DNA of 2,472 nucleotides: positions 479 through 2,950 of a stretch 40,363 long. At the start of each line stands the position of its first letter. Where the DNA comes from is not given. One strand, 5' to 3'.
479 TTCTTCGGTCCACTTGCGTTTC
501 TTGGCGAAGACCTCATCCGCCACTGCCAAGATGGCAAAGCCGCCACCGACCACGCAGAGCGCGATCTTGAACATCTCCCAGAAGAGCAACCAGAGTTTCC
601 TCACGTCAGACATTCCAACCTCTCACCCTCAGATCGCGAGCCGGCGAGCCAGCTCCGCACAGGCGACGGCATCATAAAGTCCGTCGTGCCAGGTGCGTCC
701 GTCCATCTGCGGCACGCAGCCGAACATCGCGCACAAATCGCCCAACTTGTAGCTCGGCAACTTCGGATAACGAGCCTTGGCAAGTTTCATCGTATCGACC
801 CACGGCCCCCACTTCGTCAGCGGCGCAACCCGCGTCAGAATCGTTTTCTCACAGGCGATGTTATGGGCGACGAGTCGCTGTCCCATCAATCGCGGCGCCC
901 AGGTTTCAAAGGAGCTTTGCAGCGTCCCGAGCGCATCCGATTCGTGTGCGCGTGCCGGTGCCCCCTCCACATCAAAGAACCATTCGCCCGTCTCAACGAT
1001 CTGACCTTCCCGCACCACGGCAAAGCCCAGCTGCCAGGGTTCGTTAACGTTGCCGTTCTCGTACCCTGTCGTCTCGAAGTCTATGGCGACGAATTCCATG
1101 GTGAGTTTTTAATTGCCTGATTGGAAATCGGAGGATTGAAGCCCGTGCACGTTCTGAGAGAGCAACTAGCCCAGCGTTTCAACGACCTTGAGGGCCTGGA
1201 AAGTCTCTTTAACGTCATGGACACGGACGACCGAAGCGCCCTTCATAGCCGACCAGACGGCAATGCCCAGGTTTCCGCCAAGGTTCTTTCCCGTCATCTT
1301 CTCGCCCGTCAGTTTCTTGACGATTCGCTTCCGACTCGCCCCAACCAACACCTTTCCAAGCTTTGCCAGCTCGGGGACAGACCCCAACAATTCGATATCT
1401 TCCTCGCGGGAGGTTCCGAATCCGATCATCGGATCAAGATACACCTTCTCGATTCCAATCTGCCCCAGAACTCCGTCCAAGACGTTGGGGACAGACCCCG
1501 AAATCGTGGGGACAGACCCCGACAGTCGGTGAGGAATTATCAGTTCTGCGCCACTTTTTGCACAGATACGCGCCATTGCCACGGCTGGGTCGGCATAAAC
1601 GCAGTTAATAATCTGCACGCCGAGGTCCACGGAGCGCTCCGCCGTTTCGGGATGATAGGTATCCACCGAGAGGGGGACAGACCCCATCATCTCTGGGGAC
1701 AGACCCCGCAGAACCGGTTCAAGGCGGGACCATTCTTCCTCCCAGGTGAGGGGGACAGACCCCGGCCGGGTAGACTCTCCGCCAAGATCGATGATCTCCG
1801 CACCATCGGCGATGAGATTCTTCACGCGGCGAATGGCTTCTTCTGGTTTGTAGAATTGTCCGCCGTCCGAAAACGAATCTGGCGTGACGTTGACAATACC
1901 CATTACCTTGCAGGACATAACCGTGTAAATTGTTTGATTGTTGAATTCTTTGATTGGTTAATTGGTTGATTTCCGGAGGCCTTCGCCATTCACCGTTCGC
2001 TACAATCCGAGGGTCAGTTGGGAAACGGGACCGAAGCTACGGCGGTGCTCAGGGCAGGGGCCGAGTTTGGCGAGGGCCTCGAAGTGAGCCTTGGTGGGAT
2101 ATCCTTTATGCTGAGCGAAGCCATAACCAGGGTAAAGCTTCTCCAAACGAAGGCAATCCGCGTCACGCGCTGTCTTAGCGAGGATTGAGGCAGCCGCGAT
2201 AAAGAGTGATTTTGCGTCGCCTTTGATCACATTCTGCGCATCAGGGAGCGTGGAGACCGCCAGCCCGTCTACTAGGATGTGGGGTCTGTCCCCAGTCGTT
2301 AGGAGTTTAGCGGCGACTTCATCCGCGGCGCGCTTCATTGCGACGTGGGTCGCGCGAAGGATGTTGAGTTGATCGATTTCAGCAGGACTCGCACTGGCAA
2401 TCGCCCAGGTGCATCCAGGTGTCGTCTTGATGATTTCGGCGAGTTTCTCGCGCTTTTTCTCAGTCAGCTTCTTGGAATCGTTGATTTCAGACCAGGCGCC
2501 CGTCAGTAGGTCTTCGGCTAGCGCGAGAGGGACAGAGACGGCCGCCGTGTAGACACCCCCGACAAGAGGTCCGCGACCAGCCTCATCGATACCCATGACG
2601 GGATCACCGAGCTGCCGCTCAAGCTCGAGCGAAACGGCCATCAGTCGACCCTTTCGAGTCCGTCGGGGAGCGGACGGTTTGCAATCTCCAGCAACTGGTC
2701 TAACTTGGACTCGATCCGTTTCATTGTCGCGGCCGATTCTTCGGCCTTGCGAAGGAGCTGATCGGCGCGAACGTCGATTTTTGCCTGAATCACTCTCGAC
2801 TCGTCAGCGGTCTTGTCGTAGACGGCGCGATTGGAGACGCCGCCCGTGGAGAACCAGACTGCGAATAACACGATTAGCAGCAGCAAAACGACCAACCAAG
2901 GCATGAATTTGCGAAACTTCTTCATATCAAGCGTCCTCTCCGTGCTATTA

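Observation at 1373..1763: Six same-strand perfect copies of a 13-mer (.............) woven into the folP reading frame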

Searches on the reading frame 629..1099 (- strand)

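Call 5: search_protein_families(library=pfam, proteins=[window:629-1099:-])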
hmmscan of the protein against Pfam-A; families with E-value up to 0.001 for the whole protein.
window:629-1099:- (156 aa): 1 family
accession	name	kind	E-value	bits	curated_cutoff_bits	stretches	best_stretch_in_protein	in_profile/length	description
PF00929.31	RNase_T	-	4.8e-09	37.4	24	1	96-150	113-163/164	Exonuclease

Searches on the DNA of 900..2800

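Call 73: search_rna_families(source=window, start=900, end=2800, threshold=evalue, max_evalue=1)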
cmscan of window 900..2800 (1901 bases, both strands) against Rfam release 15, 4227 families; matches with E-value up to 1: 1.
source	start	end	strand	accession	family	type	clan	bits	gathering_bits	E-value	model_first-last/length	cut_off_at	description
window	1281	1368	-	RF01953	SOX2OT_exon3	Gene; lncRNA;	-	16.2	70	0.12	1-276/276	no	SOX2 overlapping transcript exon 3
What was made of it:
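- Tried and rejected: There is no credible Rfam match in 900-2800 (call 73).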

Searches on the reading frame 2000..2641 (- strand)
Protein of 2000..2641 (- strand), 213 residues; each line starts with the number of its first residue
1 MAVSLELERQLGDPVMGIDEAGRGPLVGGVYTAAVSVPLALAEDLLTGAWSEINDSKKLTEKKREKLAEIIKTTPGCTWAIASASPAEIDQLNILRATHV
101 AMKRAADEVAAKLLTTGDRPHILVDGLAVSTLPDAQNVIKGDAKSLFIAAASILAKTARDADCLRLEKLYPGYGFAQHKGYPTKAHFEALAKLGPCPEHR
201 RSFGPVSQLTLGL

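Call 5: search_protein_families(library=pfam, proteins=[window:2000-2641:-])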
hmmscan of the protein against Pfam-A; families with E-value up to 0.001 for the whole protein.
window:2000-2641:- (213 aa): 1 family
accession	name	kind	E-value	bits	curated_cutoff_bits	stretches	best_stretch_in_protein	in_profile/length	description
PF01351.25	RNase_HII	-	1.3e-34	120.3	25.8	1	16-204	1-197/199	Ribonuclease HII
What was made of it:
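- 2000..2641 (-): rnhB (RNase HII), host of the polymorphic array. Call 5 (RNase_HII, E=1e-34).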
